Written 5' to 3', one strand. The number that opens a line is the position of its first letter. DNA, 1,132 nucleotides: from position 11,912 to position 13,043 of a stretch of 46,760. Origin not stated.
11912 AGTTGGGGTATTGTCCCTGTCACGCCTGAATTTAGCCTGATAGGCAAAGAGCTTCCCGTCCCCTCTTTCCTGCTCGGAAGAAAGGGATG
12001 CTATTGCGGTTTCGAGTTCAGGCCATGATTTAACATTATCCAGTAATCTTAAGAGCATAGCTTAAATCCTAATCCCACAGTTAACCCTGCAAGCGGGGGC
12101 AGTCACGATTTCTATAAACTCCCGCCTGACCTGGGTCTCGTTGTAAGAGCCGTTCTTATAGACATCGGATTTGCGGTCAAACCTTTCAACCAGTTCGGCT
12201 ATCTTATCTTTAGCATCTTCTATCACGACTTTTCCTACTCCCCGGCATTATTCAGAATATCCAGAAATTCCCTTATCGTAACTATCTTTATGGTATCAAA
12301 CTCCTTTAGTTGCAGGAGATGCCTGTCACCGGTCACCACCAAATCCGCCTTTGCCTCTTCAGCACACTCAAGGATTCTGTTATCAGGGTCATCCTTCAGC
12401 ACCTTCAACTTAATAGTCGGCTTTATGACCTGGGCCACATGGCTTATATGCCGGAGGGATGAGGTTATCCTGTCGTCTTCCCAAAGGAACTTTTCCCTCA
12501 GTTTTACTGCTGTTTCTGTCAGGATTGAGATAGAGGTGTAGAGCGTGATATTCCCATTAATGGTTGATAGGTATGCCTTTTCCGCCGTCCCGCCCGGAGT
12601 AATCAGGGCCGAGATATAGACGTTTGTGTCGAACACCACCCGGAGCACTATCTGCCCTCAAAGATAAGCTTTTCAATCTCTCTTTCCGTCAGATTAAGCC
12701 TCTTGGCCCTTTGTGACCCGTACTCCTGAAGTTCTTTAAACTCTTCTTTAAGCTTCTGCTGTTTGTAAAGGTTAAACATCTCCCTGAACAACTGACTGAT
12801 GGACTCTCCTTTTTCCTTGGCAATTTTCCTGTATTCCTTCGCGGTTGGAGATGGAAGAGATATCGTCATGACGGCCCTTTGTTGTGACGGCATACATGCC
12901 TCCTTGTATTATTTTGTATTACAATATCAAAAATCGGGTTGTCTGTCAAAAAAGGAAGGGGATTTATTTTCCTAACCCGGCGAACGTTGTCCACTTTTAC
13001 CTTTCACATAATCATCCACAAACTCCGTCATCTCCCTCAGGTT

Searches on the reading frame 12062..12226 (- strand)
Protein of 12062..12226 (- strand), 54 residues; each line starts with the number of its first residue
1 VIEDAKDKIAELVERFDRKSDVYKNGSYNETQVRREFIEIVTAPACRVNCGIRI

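Call 3: search_protein_families(library=pfam, proteins=[window:12062-12226:-], max_evalue=1)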
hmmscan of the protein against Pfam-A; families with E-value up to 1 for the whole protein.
window:12062-12226:- (54 aa): 2 families
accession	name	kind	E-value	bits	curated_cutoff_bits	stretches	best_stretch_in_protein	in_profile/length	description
PF17792.6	ThiD2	-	0.038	14.8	23.5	1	6-53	45-93/124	ThiD2 family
PF23052.1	KH_N4BP1_2nd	-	0.064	13.7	27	1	5-43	56-94/120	N4BP1, second type I KH-domain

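Call 4: search_protein_families(library=padloc, proteins=[window:12062-12226:-], max_evalue=1)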
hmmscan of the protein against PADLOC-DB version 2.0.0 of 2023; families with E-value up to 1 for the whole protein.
window:12062-12226:- (54 aa): 1 family
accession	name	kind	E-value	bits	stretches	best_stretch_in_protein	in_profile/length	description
PDLC03604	REase_MTase_IIG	-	1.7e-07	27.7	1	4-39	5-40/1011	Type IIG restriction enzyme-methyltransferase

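Call 5: search_protein_families(library=ncbifam, proteins=[window:12062-12226:-], max_evalue=1)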
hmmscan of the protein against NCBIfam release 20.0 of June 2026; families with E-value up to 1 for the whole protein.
window:12062-12226:- (54 aa): 1 family
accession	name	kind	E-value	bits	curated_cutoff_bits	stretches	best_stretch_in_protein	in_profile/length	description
NF041421.1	MbpC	equivalog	0.032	14.2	200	1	2-41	69-106/148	mobilization protein MbpC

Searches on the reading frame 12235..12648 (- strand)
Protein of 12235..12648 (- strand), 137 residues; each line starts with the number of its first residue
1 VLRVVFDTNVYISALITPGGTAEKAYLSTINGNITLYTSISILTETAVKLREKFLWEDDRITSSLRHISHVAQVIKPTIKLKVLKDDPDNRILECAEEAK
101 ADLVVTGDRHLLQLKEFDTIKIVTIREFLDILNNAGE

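Call 3: search_protein_families(library=pfam, proteins=[window:12235-12648:-], max_evalue=1)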
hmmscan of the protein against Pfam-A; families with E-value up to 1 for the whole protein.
window:12235-12648:- (137 aa): 3 families
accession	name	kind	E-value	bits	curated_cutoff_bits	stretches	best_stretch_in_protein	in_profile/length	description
PF13470.12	PIN_3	-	4.8e-17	63.3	27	1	3-110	1-115/115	PIN domain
PF00582.32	Usp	-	0.00017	22.6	24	1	69-115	72-118/141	Universal stress protein family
PF01628.27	HrcA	-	0.089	13.2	22.2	1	80-134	114-156/215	HrcA protein C terminal domain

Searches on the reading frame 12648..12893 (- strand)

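Call 3: search_protein_families(library=pfam, proteins=[window:12648-12893:-], max_evalue=1)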
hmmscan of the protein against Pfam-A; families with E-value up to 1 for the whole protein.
window:12648-12893:- (81 aa): 4 families
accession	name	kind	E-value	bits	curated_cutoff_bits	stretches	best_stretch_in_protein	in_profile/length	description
PF01402.27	RHH_1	-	0.00017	21.8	20.5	1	10-44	3-37/39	Ribbon-helix-helix protein, copG family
PF19891.5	DUF6364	-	0.0038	18.1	27.3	1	10-57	6-51/70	Family of unknown function (DUF6364)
PF19807.5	DUF6290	-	0.025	15.2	27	1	7-39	2-34/72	Family of unknown function (DUF6290)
PF01756.24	ACOX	-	0.091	12.8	22.1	1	21-77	62-118/181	Acyl-CoA oxidase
